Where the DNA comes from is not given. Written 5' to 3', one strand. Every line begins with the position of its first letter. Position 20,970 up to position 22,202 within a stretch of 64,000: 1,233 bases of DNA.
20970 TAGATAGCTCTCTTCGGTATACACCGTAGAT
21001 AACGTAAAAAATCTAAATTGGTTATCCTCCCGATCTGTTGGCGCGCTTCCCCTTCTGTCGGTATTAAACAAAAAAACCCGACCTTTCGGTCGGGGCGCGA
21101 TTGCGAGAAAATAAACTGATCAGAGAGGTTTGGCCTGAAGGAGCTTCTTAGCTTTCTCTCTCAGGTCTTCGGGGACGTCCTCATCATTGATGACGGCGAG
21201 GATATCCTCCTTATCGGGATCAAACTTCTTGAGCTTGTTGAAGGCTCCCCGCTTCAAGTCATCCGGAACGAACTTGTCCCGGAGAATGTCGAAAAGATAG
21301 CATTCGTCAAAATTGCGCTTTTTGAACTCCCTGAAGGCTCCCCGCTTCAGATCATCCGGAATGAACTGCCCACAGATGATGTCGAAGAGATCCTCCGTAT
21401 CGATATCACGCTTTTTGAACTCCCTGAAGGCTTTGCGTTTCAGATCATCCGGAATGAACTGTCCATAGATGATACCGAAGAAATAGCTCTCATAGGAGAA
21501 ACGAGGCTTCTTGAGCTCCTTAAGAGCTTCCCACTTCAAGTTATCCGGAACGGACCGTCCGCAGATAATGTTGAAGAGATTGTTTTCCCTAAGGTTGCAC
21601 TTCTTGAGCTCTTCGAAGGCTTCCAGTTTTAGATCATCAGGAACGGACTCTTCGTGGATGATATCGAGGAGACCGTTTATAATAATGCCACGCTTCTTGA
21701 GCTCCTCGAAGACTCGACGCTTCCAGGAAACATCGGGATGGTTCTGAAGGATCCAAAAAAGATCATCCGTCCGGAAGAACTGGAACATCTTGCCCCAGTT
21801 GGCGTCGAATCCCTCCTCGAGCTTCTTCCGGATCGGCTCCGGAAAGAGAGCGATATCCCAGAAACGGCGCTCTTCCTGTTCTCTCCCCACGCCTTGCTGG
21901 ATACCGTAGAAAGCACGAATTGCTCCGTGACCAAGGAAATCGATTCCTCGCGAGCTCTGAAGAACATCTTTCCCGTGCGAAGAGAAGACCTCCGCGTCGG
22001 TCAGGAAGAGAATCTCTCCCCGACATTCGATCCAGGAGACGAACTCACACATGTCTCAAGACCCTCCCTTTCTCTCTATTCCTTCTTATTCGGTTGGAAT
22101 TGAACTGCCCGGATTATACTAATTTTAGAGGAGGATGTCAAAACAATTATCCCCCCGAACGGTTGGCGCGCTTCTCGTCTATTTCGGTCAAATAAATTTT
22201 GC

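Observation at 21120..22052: Protein composed of six or more tandem 31-aa repeats with a D-L/I-L-x-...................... consensus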

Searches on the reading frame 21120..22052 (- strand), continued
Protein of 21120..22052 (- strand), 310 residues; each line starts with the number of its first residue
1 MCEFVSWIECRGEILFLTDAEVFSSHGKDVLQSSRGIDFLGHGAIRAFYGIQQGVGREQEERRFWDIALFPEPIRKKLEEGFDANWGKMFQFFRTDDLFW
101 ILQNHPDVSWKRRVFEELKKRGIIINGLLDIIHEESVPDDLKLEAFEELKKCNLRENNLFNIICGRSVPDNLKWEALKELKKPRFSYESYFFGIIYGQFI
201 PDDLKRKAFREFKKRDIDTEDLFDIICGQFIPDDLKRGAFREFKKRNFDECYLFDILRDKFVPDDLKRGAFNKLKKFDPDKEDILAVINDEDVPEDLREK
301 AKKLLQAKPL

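Call 51: fold_search(model_id=the predicted structure, library=viral)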
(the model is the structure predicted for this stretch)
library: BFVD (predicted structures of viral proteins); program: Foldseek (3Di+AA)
matches with E <= 10: 459; with E <= 0.001: 0
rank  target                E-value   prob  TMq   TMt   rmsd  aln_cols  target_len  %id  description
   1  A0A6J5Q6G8            1.2e-02  0.98  0.23  0.10  12.3       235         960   10  TerB_like domain containing protein [uncultured Caudovirales phage]
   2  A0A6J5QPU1            1.4e-02  0.99  0.31  0.19   9.7       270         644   10  Uncharacterized protein [uncultured Caudovirales phage]
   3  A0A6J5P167            1.9e-02  0.90  0.17  0.07  13.1       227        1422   10  Fibronectin type III [uncultured Caudovirales phage]
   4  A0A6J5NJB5            2.2e-02  1.00  0.40  0.39   6.7       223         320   16  Uncharacterized protein [uncultured Caudovirales phage]
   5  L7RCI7                3.8e-02  1.00  0.45  0.43   7.6       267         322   16  Uncharacterized protein [Acanthamoeba polyphaga moumouvirus]
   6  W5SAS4                3.8e-02  0.77  0.26  0.20  22.7       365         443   13  Uncharacterized protein [Pithovirus sibericum]
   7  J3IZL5                4.4e-02  0.99  0.35  0.30  10.4       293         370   13  (no name in the UniProt tables at hand)
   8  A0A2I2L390            5.0e-02  0.99  0.37  0.29   9.4       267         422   12  Uncharacterized protein [Orpheovirus IHUMI-LCC2]
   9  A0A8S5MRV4            5.0e-02  0.97  0.17  0.36   8.3       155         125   15  Uncharacterized protein [Myoviridae sp. ctfrL10]
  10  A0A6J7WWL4            5.0e-02  0.57  0.13  0.09  15.7       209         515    8  Uncharacterized protein [uncultured Caudovirales phage]
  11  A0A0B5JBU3            5.0e-02  0.54  0.21  0.14  19.5       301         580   11  Ankyrin repeat protein [Pandoravirus inopinatum]
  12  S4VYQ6                5.2e-02  0.69  0.22  0.20  12.2       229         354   12  Uncharacterized protein [Pandoravirus dulcis]
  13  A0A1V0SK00            5.8e-02  0.75  0.19  0.12  14.3       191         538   11  RING finger domain protein [Klosneuvirus KNV1]
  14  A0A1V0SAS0            6.3e-02  0.98  0.34  0.35   8.4       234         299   16  Uncharacterized protein [Catovirus CTV1]
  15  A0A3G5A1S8            1.0e-01  0.72  0.23  0.21  15.5       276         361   12  Sel1 repeat family protein [Harvfovirus sp.]
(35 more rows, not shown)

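Call 65: find_encoding_contigs(protein=P0001, flank=3000, max_places=8)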
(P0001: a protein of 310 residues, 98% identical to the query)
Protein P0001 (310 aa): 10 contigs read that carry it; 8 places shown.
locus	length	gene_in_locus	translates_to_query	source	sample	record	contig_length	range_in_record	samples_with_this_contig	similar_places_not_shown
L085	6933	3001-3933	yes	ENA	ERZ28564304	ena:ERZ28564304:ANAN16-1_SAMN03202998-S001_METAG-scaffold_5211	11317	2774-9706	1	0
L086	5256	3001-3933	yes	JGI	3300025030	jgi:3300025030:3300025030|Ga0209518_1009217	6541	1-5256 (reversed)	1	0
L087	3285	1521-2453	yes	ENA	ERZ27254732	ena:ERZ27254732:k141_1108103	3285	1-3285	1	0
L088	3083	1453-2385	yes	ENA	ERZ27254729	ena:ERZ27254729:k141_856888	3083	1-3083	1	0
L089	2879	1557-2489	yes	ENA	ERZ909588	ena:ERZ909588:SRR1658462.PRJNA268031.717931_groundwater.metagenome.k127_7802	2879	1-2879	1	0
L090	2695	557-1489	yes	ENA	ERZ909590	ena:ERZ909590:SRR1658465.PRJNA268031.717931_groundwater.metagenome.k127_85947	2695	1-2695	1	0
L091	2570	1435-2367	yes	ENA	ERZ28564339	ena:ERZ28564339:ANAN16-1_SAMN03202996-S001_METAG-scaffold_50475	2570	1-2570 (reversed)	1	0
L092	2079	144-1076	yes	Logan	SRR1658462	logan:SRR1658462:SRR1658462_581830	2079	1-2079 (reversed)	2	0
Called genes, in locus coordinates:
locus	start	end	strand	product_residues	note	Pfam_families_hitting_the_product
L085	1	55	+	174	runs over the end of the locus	PF18920:DUF5671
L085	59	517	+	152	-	-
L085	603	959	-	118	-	-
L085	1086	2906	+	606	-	PF00009:GTP_EFTU, PF01926:MMR_HSR1, PF22042:EF-G_D2, PF03144:GTP_EFTU_D2, PF00679:EFG_C, PF21018:BipA_C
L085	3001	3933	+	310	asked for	-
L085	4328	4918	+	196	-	PF13302:Acetyltransf_3, PF13420:Acetyltransf_4, PF00583:Acetyltransf_1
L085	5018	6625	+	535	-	PF01565:FAD_binding_4, PF02913:FAD-oxidase_C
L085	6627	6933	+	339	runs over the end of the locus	PF01594:AI-2E_transport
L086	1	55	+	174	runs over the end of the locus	PF18920:DUF5671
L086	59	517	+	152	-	-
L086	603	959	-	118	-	-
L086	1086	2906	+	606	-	PF00009:GTP_EFTU, PF01926:MMR_HSR1, PF22042:EF-G_D2, PF03144:GTP_EFTU_D2, PF00679:EFG_C, PF21018:BipA_C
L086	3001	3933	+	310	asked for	-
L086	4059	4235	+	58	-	-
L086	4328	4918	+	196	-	PF13302:Acetyltransf_3, PF13420:Acetyltransf_4, PF00583:Acetyltransf_1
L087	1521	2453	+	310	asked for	-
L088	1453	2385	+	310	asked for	-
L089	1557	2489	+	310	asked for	-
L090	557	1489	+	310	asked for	-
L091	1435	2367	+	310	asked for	-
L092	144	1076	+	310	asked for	-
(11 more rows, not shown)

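Call 66: find_encoding_contigs(protein=window:21123-22052:-, flank=3000, max_places=8)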
Protein window:21123-22052:- (310 aa): 2 contigs read that carry it; 1 place shown.
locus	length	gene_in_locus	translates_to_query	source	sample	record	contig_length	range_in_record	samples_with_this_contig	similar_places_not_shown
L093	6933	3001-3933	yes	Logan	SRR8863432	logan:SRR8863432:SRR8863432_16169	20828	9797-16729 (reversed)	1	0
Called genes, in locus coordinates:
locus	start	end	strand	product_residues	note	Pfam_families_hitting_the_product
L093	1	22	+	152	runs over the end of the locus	-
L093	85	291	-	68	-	-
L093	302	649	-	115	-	-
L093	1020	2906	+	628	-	PF00009:GTP_EFTU, PF01926:MMR_HSR1 (weak), PF22042:EF-G_D2, PF03144:GTP_EFTU_D2, PF00679:EFG_C, PF21018:BipA_C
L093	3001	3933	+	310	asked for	-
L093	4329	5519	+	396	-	PF07690:MFS_1, PF05977:MFS_3 (weak), PF07690:MFS_1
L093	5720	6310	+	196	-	-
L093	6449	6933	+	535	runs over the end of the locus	PF01565:FAD_binding_4, PF02913:FAD-oxidase_C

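Call 82: search_protein_families(library=padloc, alignment_id=A4, max_evalue=0.001)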
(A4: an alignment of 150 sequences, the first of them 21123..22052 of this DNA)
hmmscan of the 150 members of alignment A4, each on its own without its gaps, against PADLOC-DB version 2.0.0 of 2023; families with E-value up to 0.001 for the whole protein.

A. member 1, window:21123-22052:- (310 aa): 0 families

B. families by the number of members that match (of 150 scanned): 2 families
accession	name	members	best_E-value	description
PDLC00710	Effector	1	0.00046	2TM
PDLC00648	ZorA3|ZorA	1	0.00077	MotA/ExbB/TolQ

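Call 83: search_protein_families(library=ncbifam, alignment_id=A4, max_evalue=0.001)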
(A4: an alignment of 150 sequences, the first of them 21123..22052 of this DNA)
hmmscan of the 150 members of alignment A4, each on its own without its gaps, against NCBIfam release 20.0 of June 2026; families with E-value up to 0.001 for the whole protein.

A. member 1, window:21123-22052:- (310 aa): 0 families

B. families by the number of members that match (of 150 scanned): 19 families
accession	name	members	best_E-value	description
NF047688.1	LIMLP_19325_fam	1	4.3e-12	LIMLP_19325 family protein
NF007505.1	PRK10100.1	1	2.5e-08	biofilm master transcriptional regulator CsgD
TIGR03020.2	EpsA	1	1.4e-07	XrtB/PEP-CTERM-associated transcriptional regulator EpsA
TIGR00013.1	taut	1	2.2e-06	2-hydroxymuconate tautomerase family protein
NF041232.1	BagY_FevT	1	8.5e-06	LuxR family transcriptional regulator BagY/FevT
NF007506.1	PRK10101.1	1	8.7e-06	curli minor subunit CsgB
NF041830.1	RR_TF_ErdR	1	1.3e-05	response regulator transcription factor ErdR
NF041844.1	lipo_RadB_fam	1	1.8e-05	RadB family lipoprotein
NF007470.1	PRK10051.1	1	6e-05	curli major subunit CsgA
NF052366.1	photon_PedR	1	0.00015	photosynthetic electron transport-dependent transcriptional regulator PedR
NF047785.1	respo_reg_MadR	1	0.00015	MadR family response regulator transcription factor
NF041158.1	Spm_actase_Thplmales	1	0.00017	spermidine N(1)-acetyltransferase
TIGR02135.1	phoU_full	1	0.00017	phosphate signaling complex protein PhoU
NF058507.1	FlotScfldFlot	1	0.00017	flotillin lipid rafts scaffold protein FloT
NF011897.0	PRK15370.1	1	0.00026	SPI-1 type III secretion system effector E3 ubiquitin transferase SlrP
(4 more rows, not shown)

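Call 89: list_cluster_members(proteins=[window:21123-22052:-, window:22150-23967:-, window:16997-18646:-])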
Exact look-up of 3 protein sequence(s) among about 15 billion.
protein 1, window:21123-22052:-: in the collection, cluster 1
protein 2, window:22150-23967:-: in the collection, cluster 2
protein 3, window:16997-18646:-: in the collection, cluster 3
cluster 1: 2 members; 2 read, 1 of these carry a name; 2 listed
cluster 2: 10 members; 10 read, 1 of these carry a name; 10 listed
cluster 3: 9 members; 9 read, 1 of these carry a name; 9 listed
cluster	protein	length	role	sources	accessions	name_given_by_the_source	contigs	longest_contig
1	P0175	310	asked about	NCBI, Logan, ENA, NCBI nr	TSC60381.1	MAG: hypothetical protein LiPW15_259 [Parcubacteria group bacterium LiPW_15]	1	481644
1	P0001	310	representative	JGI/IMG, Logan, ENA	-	-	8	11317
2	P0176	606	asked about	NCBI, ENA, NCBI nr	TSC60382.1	MAG: GTP-binding protein [Parcubacteria group bacterium LiPW_15]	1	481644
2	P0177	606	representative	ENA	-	-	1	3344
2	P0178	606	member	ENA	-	-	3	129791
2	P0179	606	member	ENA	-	-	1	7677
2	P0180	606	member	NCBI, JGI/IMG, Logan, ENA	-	-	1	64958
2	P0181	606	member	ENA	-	-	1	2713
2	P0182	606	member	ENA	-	-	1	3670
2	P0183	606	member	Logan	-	-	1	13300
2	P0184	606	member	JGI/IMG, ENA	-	-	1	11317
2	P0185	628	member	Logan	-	-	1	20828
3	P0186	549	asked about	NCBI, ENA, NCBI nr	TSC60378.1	MAG: putative oxidoreductase [Parcubacteria group bacterium LiPW_15]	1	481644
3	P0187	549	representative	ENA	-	-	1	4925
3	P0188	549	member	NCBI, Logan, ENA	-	-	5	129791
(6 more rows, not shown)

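Call 90: find_encoding_contigs(protein=P0180, flank=3000, max_places=4)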
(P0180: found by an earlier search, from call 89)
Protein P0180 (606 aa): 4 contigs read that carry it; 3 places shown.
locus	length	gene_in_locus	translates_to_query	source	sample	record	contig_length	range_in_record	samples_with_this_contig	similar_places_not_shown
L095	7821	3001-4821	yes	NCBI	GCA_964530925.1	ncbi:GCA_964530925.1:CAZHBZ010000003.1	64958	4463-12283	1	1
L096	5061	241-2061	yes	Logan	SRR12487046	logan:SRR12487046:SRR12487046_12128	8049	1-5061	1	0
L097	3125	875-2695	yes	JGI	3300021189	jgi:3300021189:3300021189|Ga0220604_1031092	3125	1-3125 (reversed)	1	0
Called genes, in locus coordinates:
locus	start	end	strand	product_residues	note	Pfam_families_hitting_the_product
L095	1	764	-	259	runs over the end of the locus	PF13473:Cupredoxin_1, PF00127:Copper-bind (faint)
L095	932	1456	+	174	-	PF18920:DUF5671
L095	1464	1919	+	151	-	-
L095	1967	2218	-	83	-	-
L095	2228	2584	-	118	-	-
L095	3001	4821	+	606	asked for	PF00009:GTP_EFTU, PF01926:MMR_HSR1, PF22042:EF-G_D2, PF03144:GTP_EFTU_D2, PF00679:EFG_C, PF21018:BipA_C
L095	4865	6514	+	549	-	PF01565:FAD_binding_4, PF02913:FAD-oxidase_C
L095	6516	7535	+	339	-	PF01594:AI-2E_transport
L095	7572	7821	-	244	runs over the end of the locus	PF13365:Trypsin_2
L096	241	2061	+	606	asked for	PF00009:GTP_EFTU, PF01926:MMR_HSR1, PF22042:EF-G_D2, PF03144:GTP_EFTU_D2, PF00679:EFG_C, PF21018:BipA_C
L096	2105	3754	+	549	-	PF01565:FAD_binding_4, PF02913:FAD-oxidase_C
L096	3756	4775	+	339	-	PF01594:AI-2E_transport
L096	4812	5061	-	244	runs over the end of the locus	PF13365:Trypsin_2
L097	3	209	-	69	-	?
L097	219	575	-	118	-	-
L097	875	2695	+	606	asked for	PF00009:GTP_EFTU, PF01926:MMR_HSR1, PF22042:EF-G_D2, PF03144:GTP_EFTU_D2, PF00679:EFG_C, PF21018:BipA_C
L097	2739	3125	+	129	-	?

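Call 91: find_encoding_contigs(protein=P0183, flank=3000, max_places=4)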
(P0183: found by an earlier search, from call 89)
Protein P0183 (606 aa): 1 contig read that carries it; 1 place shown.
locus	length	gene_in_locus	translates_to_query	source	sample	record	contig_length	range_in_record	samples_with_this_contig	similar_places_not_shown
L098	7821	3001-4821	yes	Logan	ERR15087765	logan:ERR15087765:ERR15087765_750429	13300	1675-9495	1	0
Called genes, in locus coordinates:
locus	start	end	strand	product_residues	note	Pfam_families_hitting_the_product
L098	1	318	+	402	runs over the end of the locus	PF01541:GIY-YIG, PF27096:UvrC_M, PF02151:UVR (faint), PF08459:UvrC_RNaseH_dom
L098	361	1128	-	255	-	PF13473:Cupredoxin_1, PF00127:Copper-bind (faint)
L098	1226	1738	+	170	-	PF18920:DUF5671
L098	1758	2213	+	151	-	-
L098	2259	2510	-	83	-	-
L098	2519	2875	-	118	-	-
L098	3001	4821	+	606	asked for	PF00009:GTP_EFTU, PF01926:MMR_HSR1, PF22042:EF-G_D2, PF03144:GTP_EFTU_D2, PF00679:EFG_C, PF21018:BipA_C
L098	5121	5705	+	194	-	PF13302:Acetyltransf_3, PF13420:Acetyltransf_4, PF00583:Acetyltransf_1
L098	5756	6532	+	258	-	-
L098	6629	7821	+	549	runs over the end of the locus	PF01565:FAD_binding_4, PF02913:FAD-oxidase_C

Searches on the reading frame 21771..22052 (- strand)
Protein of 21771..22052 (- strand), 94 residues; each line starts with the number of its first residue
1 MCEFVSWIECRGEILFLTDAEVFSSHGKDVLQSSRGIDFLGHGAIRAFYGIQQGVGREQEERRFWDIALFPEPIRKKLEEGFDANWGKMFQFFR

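Call 88: search_solved_structures(query=A10, max_evalue=10, show_alignments=3)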
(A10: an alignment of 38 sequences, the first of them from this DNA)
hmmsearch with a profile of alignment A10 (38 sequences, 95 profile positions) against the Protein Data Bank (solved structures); distinct sequences matched with E-value up to 10: 2.
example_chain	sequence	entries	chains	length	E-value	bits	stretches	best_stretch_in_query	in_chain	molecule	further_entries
9k9w_M2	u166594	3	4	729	0.17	15.5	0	41-76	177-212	Glr2806 protein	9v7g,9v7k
3edn_A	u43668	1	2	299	1.3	12.7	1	35-65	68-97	Phenazine biosynthesis protein, PhzF family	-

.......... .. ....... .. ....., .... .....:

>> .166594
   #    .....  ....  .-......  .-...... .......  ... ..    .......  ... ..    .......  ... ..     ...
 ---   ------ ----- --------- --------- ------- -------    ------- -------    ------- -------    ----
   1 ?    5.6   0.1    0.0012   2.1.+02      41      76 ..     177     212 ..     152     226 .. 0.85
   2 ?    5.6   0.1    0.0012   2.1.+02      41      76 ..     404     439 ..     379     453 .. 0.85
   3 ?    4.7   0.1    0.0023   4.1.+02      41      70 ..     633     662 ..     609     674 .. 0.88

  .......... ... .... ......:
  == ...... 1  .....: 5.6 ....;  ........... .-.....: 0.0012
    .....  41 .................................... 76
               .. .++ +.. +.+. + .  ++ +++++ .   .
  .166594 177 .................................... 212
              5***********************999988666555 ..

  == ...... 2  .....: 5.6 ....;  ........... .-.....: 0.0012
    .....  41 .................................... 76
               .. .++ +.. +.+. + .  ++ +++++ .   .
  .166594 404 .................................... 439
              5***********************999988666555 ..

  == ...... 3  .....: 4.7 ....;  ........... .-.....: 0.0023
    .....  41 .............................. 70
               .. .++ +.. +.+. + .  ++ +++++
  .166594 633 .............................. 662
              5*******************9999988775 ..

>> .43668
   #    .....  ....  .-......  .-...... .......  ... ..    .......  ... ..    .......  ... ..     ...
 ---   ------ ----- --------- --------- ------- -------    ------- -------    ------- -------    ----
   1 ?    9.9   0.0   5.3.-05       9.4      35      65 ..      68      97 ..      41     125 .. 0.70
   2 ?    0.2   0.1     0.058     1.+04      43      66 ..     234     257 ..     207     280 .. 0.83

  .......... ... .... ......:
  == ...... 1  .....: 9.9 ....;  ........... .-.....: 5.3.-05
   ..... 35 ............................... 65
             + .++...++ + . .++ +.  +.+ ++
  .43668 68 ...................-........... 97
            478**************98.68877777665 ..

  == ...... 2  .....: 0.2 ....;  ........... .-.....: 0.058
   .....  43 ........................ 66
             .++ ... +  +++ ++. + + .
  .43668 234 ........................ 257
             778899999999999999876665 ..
